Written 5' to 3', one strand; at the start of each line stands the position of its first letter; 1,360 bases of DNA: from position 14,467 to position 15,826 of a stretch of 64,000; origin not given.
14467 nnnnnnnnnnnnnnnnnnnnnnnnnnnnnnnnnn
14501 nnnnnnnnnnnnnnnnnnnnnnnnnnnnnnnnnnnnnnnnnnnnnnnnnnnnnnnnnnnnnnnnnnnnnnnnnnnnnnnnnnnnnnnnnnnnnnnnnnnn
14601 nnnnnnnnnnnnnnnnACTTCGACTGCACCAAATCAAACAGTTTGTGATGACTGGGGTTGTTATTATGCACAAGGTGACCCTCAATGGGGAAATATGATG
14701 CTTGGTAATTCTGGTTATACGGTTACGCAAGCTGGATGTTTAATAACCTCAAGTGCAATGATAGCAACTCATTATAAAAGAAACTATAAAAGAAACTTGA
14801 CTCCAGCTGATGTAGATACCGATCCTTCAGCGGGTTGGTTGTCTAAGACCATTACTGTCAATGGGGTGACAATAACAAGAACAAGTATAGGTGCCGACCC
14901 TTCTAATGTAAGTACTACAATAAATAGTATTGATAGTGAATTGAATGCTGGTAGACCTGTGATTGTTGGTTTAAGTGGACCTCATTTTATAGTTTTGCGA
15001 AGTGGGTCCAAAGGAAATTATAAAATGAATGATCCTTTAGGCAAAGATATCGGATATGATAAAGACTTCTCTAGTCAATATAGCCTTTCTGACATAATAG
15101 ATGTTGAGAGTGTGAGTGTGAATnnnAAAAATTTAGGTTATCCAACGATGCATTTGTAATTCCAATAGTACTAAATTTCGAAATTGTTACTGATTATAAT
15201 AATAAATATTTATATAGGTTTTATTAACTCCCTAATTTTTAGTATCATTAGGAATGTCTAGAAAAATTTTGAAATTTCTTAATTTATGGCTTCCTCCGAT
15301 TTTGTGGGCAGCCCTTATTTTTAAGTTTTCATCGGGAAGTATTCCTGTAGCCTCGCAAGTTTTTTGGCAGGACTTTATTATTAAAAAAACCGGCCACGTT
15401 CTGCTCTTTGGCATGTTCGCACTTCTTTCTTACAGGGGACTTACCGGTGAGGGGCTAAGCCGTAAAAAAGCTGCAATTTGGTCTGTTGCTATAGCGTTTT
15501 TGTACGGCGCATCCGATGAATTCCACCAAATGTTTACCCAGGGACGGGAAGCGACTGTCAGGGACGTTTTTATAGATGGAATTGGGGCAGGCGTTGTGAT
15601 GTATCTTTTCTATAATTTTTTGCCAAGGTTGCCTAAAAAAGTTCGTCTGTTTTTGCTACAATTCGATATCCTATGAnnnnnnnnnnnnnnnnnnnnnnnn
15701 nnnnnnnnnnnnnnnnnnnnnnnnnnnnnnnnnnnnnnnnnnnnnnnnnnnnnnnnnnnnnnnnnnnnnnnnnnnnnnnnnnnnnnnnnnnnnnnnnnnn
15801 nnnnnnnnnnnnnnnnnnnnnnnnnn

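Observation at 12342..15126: ftsE-ftsX followed by a PcsB/EnvC-like coiled-coil protein whose catalytic domain looks papain-like/C39-like rather than CHAP or LytM, with an N-terminal Cys-rich stretch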

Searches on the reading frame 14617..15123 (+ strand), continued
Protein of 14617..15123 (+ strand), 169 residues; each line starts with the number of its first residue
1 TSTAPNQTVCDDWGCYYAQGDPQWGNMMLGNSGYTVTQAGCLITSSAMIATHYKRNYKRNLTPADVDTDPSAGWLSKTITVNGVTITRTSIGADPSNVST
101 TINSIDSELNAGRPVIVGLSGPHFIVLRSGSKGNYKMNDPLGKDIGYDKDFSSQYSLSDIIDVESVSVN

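Call 65: search_solved_structures(query=A2, max_evalue=1, show_alignments=5)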
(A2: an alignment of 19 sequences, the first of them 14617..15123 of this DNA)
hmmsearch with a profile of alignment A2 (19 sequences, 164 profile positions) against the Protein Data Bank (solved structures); distinct sequences matched with E-value up to 1: 7.
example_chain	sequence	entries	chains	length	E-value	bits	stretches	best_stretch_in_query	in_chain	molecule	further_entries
3erv_A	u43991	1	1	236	0.013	18.6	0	38-66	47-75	putative C39-like peptidase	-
9jdd_A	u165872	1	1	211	0.032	17.4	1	83-150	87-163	Peptidase C39-like domain-containing protein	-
9jg8_C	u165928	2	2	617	0.2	14.8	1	83-146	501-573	Peptidase C39-like domain-containing protein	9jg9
6mpz_A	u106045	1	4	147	0.21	14.7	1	35-139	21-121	Double Glycine Motif Protease domain from AMS/PCAT Transporter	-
8fjf_A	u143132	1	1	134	0.26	14.4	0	119-156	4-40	H10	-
5xe8_A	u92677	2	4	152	0.78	12.9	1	46-136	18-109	Putative ABC transporter, ATP-binding protein ComA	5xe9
3k8u_A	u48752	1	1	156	0.82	12.8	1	46-136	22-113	Putative ABC transporter, ATP-binding protein ComA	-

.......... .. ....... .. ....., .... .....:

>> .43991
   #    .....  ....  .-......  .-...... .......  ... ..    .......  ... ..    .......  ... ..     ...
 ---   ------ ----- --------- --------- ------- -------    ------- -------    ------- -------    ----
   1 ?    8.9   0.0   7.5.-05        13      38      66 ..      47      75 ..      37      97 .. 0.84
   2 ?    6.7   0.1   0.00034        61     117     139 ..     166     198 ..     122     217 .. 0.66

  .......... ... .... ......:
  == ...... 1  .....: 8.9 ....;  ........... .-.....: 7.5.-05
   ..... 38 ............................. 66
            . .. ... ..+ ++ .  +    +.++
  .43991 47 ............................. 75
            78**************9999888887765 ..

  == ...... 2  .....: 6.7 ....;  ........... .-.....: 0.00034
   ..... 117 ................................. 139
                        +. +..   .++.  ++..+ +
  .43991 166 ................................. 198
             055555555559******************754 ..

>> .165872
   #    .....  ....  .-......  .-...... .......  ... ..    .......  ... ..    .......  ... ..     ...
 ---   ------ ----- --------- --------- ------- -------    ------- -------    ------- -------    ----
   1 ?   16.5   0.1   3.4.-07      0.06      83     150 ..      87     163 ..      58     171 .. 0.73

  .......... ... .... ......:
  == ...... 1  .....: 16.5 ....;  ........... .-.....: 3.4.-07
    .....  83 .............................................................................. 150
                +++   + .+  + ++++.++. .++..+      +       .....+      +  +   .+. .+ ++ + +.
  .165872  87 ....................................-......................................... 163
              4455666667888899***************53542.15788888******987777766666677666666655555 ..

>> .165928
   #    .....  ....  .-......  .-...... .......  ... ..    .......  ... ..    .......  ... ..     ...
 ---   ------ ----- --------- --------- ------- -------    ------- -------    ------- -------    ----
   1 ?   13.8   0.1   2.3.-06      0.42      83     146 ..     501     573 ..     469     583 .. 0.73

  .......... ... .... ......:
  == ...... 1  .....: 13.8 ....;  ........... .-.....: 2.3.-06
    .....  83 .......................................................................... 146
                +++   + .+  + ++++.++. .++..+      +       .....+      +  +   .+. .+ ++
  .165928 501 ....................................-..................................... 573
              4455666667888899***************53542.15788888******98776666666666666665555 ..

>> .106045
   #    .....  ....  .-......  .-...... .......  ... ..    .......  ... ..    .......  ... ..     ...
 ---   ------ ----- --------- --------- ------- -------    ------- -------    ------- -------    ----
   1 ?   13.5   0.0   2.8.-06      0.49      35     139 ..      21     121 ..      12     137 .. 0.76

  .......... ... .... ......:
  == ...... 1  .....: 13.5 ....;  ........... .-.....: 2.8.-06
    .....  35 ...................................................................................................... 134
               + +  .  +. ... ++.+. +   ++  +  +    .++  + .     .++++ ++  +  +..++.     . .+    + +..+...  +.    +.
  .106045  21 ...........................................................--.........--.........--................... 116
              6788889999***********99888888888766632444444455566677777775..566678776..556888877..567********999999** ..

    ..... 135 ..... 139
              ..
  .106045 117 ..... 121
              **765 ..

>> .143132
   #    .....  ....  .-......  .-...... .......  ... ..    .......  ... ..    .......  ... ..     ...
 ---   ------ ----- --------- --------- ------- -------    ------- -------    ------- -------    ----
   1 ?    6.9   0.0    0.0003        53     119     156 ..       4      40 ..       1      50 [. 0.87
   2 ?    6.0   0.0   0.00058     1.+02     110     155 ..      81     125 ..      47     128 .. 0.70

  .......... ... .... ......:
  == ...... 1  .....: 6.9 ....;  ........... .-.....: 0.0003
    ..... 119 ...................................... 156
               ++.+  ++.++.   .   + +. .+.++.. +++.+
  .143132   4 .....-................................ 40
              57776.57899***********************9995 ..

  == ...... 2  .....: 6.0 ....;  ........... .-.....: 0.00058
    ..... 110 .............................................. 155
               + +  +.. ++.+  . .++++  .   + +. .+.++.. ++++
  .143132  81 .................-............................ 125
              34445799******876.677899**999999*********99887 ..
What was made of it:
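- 14737..14739 (+): Cys273, the predicted nucleophile (GC motif at the start of a helix). It aligns with Cys27 of the LahT C39 protease (6mpz) and with the GC of 3erv (call 65).
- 14983..14985 (+): His355, the predicted general base (HFIV strand). It aligns with the NHFVV motif of LahT and the DHFIV motif of 9jdd (call 65).
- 15031..15036 (+): Asp371-Pro372, the predicted third triad member. It aligns with the DP of LahT and of 3erv (call 65).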

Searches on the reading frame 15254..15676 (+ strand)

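Call 3: search_protein_families(library=pfam, proteins=[window:15254-15676:+], max_evalue=1)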
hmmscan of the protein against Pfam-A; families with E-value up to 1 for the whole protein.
window:15254-15676:+ (140 aa): 1 family
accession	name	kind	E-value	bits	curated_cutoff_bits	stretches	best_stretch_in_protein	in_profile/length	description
PF04892.17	VanZ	-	9.3e-13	49.3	30.1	1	21-120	11-123/126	VanZ like family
